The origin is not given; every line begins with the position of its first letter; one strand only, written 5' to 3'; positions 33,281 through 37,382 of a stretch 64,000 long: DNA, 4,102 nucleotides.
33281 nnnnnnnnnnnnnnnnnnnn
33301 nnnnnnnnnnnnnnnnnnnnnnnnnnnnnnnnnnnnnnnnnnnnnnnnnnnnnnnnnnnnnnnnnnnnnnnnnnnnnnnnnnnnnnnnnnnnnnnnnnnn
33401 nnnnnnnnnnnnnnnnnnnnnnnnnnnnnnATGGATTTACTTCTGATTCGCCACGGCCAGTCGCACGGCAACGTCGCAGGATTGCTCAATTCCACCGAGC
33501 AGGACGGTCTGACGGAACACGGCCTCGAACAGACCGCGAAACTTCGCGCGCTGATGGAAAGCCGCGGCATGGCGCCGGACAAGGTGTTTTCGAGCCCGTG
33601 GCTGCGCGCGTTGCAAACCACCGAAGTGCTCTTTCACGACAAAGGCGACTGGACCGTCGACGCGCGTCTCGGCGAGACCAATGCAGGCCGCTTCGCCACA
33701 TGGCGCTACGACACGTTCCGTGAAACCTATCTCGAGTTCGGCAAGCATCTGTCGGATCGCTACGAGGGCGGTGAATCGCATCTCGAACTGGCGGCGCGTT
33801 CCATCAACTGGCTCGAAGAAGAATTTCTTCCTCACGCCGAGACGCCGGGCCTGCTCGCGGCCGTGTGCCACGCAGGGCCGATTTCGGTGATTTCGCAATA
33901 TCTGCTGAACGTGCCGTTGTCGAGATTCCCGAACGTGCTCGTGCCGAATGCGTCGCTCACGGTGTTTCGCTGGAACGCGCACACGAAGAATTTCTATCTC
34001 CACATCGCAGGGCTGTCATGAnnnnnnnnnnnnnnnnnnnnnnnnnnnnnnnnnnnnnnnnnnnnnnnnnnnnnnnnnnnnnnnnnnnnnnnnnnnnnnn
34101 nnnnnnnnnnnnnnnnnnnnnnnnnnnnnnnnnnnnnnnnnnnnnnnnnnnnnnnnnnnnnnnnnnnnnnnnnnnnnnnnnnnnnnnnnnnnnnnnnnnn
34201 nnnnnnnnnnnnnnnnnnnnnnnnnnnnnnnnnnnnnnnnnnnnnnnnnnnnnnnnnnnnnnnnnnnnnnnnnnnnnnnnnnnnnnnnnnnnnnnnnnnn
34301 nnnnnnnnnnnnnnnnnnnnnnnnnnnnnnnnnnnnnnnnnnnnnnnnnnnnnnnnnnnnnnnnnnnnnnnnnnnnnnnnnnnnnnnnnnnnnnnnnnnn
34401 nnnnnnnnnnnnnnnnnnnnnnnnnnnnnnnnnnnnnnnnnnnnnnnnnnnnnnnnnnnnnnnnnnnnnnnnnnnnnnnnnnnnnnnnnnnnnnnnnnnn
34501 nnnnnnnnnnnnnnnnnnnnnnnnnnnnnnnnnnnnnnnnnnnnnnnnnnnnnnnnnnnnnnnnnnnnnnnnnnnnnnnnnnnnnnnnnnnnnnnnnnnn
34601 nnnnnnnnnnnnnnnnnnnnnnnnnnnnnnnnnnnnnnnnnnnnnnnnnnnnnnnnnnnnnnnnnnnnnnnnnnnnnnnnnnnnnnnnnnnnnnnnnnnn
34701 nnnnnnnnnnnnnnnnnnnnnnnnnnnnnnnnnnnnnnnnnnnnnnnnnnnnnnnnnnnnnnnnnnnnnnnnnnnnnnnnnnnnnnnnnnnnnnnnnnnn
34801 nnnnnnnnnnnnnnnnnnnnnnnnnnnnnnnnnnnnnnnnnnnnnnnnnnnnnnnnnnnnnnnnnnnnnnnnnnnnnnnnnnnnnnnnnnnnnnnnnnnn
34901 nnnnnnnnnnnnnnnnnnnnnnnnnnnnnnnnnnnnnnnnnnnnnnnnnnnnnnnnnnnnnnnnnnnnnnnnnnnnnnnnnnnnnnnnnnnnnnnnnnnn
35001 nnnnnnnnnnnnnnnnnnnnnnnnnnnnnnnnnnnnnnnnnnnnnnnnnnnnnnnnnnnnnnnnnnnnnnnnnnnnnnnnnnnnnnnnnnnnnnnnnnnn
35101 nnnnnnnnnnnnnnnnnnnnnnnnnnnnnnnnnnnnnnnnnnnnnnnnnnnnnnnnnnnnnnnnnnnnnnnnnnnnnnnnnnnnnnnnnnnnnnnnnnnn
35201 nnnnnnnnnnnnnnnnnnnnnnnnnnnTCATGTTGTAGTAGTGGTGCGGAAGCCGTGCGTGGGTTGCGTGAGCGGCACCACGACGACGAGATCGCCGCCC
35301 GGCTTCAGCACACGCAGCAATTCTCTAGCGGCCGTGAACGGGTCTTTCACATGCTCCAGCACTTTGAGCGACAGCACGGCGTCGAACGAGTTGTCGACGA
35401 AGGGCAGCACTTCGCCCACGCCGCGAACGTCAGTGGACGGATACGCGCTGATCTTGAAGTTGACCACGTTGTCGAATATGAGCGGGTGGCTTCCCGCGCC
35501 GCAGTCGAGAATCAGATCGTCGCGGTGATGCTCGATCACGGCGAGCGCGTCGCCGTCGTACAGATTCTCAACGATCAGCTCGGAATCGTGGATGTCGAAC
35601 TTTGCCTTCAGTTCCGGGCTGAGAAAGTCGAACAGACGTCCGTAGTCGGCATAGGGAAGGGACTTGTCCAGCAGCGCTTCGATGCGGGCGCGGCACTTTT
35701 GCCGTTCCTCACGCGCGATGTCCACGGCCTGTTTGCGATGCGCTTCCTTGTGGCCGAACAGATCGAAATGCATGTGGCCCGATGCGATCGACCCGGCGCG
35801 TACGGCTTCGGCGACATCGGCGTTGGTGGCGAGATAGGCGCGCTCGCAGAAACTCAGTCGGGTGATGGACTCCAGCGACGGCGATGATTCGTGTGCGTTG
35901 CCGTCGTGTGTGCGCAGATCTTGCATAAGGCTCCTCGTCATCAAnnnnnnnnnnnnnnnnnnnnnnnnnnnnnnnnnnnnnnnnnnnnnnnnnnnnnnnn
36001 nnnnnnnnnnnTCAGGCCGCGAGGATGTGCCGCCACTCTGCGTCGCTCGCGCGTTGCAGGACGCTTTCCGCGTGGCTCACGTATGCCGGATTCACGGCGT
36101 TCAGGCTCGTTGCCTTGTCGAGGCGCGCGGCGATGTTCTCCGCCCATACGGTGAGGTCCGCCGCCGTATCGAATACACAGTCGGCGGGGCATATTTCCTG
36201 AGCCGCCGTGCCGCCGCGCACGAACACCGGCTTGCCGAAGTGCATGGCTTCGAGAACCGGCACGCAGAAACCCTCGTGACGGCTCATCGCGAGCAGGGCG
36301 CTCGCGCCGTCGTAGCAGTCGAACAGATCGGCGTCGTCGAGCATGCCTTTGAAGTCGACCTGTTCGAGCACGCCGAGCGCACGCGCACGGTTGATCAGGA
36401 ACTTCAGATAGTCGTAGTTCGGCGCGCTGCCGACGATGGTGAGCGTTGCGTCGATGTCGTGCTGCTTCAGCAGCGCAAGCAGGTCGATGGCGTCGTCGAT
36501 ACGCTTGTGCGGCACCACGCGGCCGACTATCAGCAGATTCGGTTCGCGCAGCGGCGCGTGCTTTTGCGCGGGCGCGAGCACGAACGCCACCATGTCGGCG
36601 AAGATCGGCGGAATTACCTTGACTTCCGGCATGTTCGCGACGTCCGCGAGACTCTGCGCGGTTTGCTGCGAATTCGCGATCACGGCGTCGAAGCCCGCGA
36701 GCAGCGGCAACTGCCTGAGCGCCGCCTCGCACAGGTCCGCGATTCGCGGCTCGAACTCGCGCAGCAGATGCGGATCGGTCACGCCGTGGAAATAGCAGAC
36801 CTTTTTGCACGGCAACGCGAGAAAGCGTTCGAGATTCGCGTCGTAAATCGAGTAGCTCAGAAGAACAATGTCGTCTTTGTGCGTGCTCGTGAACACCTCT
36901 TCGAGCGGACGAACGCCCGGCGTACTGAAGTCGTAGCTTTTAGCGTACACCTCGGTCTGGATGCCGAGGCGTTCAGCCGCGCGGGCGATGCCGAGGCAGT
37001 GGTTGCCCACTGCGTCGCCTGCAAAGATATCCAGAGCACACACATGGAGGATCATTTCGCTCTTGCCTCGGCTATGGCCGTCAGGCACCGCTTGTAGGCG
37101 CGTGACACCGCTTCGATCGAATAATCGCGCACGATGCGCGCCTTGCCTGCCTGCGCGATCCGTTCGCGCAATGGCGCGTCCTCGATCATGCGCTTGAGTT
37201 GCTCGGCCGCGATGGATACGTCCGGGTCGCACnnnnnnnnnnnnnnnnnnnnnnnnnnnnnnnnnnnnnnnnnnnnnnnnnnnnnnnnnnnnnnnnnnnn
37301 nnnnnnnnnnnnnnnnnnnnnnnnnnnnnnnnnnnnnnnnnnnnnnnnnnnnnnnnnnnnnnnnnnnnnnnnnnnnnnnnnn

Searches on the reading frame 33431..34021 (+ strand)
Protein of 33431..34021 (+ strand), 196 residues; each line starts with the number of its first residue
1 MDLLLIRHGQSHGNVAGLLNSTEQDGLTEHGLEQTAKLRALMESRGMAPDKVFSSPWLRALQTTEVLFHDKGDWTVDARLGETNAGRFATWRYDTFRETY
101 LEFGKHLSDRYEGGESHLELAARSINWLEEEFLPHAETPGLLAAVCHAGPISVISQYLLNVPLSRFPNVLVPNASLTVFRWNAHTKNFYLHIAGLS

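Call 8: search_protein_families(library=pfam, proteins=[window:33431-34021:+], max_evalue=0.001)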
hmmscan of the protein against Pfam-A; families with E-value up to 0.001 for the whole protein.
window:33431-34021:+ (196 aa): 1 family
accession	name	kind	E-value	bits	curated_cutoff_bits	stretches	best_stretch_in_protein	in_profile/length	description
PF00300.27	His_Phos_1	-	9.2e-30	104.2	21.7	1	3-187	1-187/194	Histidine phosphatase superfamily (branch 1)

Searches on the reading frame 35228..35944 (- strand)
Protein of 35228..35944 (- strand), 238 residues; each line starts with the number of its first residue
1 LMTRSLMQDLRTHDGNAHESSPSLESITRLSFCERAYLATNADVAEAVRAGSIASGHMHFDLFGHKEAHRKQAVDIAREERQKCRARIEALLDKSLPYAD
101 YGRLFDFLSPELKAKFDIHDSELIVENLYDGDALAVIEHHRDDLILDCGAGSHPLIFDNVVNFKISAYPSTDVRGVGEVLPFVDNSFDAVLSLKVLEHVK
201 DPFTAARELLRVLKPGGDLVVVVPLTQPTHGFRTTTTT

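Call 8: search_protein_families(library=pfam, proteins=[window:35228-35944:-], max_evalue=0.001)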
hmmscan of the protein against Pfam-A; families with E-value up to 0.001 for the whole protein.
window:35228-35944:- (238 aa): 6 families
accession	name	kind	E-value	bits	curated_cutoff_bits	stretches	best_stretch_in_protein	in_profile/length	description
PF08241.18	Methyltransf_11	-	1.2e-13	52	21.2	1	173-221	47-95/95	Methyltransferase domain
PF13649.12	Methyltransf_25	-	1.7e-07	32.3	27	1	177-217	55-97/97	Methyltransferase domain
PF08242.18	Methyltransf_12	-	1.5e-06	29.3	30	1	182-219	64-98/98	Methyltransferase domain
PF13489.12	Methyltransf_23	-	1.5e-06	28.4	27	1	184-226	79-121/164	Methyltransferase domain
PF01209.24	Ubie_methyltran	-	7.9e-06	25.8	20.1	1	173-222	103-152/233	ubiE/COQ5 methyltransferase family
PF13847.12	Methyltransf_31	-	1.9e-05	24.8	27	1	178-221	65-109/145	Methyltransferase domain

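Call 41: search_protein_families(library=ncbifam, proteins=[window:35228-35944:-], max_evalue=0.01)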
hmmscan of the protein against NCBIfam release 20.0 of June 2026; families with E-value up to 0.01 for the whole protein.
window:35228-35944:- (238 aa): 23 families
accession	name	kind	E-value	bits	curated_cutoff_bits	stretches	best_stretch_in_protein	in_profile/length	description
NF001241.0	PRK00216.1-2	equivalog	3e-08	33.6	327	1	173-227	99-153/231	demethylmenaquinone methyltransferase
NF045667.1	MTase_DVU1556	equivalog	3.2e-08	33.3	155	1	172-221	70-119/213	DVU_1556 family methyltransferase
NF041537.1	ArsM_AhpD_UU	exception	1.1e-06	27.8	510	1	175-221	134-180/345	arsenite methyltransferase/AhpD domain selenoprotein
NF052510.1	methyltran_MpqE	exception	1.2e-06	28.1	335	1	173-230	103-159/234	methyl-plastoquinone biosynthesis methyltransferase MpqE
NF041536.1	ArsM_DUF2284_UU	exception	1.2e-06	27.2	575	1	175-222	134-181/459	arsenite methyltransferase/DUF2284 domain selenoprotein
NF047649.1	MTase_UXPK_star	exception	1.3e-06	27.6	460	1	177-221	137-181/283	methyltransferase/UXPK-star double selenoprotein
NF001243.0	PRK00216.1-4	equivalog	3.2e-06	26.7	235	1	176-232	106-162/237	demethylmenaquinone methyltransferase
TIGR02752.1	MenG_heptapren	equivalog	7e-06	25.7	419.85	1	175-229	103-156/231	demethylmenaquinone methyltransferase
NF001240.0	PRK00216.1-1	equivalog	7.7e-06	25.1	378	1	177-222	124-169/251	bifunctional demethylmenaquinone methyltransferase/2-methoxy-6-polyprenyl-1,4-benzoquinol methylase UbiE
TIGR00452.1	TIGR00452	equivalog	1.6e-05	23.9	275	1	178-221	176-219/316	tRNA 5-methoxyuridine(34)/uridine 5-oxyacetic acid(34) synthase CmoB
TIGR01983.1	UbiG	equivalog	2.1e-05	23.9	102.95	1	184-221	114-151/228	bifunctional 2-polyprenyl-6-hydroxyphenol methylase/3-demethylubiquinol 3-O-methyltransferase UbiG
NF011650.0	PRK15068.1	equivalog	4.5e-05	22.5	209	1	178-221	182-225/324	tRNA 5-methoxyuridine(34)/uridine 5-oxyacetic acid(34) synthase CmoB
NF045823.1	PthPhpthDimycoMt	equivalog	4.9e-05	22.6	300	1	173-220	118-165/256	phthiotriol/phenolphthiotriol dimycocerosates methyltransferase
TIGR01934.1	MenG_MenH_UbiE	subfamily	8.8e-05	21.9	158.35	1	177-224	97-144/223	ubiquinone/menaquinone biosynthesis methyltransferase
NF045649.1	2X_seleno_MduS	exception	0.00011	21.3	380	1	161-223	84-149/338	methyltransferase domain-containing selenoprotein MduS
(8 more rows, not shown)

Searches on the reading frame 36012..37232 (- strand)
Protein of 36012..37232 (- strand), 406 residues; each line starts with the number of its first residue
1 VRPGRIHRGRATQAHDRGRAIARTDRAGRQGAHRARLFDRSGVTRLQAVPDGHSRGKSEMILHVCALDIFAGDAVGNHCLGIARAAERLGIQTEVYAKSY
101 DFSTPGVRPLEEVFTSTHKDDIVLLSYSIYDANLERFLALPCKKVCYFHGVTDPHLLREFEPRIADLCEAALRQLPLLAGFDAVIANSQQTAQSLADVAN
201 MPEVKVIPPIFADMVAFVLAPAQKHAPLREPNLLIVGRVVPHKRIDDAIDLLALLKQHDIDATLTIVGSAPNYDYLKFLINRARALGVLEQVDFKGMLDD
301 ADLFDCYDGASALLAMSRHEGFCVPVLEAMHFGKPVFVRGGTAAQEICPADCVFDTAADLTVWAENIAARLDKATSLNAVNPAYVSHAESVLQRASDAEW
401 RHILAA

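Call 8: search_protein_families(library=pfam, proteins=[window:36012-37232:-], max_evalue=0.001)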
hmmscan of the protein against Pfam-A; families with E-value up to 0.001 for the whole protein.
window:36012-37232:- (406 aa): 4 families
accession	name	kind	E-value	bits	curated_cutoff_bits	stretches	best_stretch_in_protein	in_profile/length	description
PF00534.26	Glycos_transf_1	-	5e-22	78.7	26.4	1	224-339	9-122/172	Glycosyl transferases group 1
PF13692.12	Glyco_trans_1_4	-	1.2e-16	61.7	27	1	231-347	2-114/142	Glycosyl transferases group 1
PF13439.12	Glyco_transf_4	-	6.6e-09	36.4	28.5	1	136-209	91-164/170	Glycosyltransferase Family 4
PF20706.3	GT4-conflict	-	2.4e-08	33.8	26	1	193-340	163-312/385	Family 4 Glycosyltransferase in conflict systems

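Call 41: search_protein_families(library=ncbifam, proteins=[window:36012-37232:-], max_evalue=0.01)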
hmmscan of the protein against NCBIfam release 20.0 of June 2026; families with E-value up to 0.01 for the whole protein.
window:36012-37232:- (406 aa): 19 families
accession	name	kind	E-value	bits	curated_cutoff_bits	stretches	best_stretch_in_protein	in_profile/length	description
NF038255.1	exopoly_VpsD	equivalog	1.9e-13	50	300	1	182-336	158-309/381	VpsD family glycosyltransferase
TIGR04047.1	MSMEG_0565_glyc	hypoth_equivalog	3.1e-12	46.3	259.85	1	231-376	194-344/373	MSMEG_0565 family glycosyltransferase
NF041876.1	EPS_EpsE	equivalog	9.4e-12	44.9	400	1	200-347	183-333/389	exopolysaccharide biosynthesis GT4 family glycosyltransferase EpsE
NF041010.1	glycosy_Agl16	equivalog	3e-10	39.5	575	1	182-339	135-283/352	glycosylation protein Agl16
NF046085.1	XrtY_assoc_Gly1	equivalog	6.7e-09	35.1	400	1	184-339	164-314/387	XrtY-associated glycosyltransferase XYAG1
TIGR04157.1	glyco_rSAM_CFB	subfamily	8.9e-09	34.8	400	1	179-347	168-338/406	TIGR04157 family glycosyltransferase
TIGR03449.1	mycothiol_MshA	equivalog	4.2e-08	32.5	462.5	1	177-391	161-387/406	D-inositol-3-phosphate glycosyltransferase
TIGR04005.1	wcaL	equivalog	4.3e-07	29.1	537.6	1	185-339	179-334/406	colanic acid biosynthesis glycosyltransferase WcaL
TIGR03999.1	thiol_BshA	equivalog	5.3e-07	28.9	273.7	1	184-339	148-302/375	N-acetyl-alpha-D-glucosaminyl L-malate synthase BshA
NF047880.1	glyco_SdgA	exception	5.5e-07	28.5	800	1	179-338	267-418/488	serine-aspartate repeat adhesin O-glycosyltransferase SdgA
NF038229.1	Glyco4_Geo_Pelo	equivalog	1.3e-06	27.7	400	1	178-339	107-267/338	GPMC system family 4 glycosyltransferase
NF047881.1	glyco_SdgB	exception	1.6e-06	27.1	800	1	207-337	302-423/496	serine-aspartate repeat adhesin O-glycosyltransferase SdgB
NF007396.0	PRK09922.1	equivalog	3.4e-05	22.9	385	1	230-337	182-287/361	lipopolysaccharide 1,6-galactosyltransferase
NF038295.1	EPS_HpsP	equivalog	0.00019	20.5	550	1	225-361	202-340/388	hormogonium polysaccharide biosynthesis glycosyltransferase HpsP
NF053787.1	GlcN_PG_synth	equivalog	0.00046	19.1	480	1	166-354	127-306/361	N-acetylglucosaminyl phosphatidylglycerol synthase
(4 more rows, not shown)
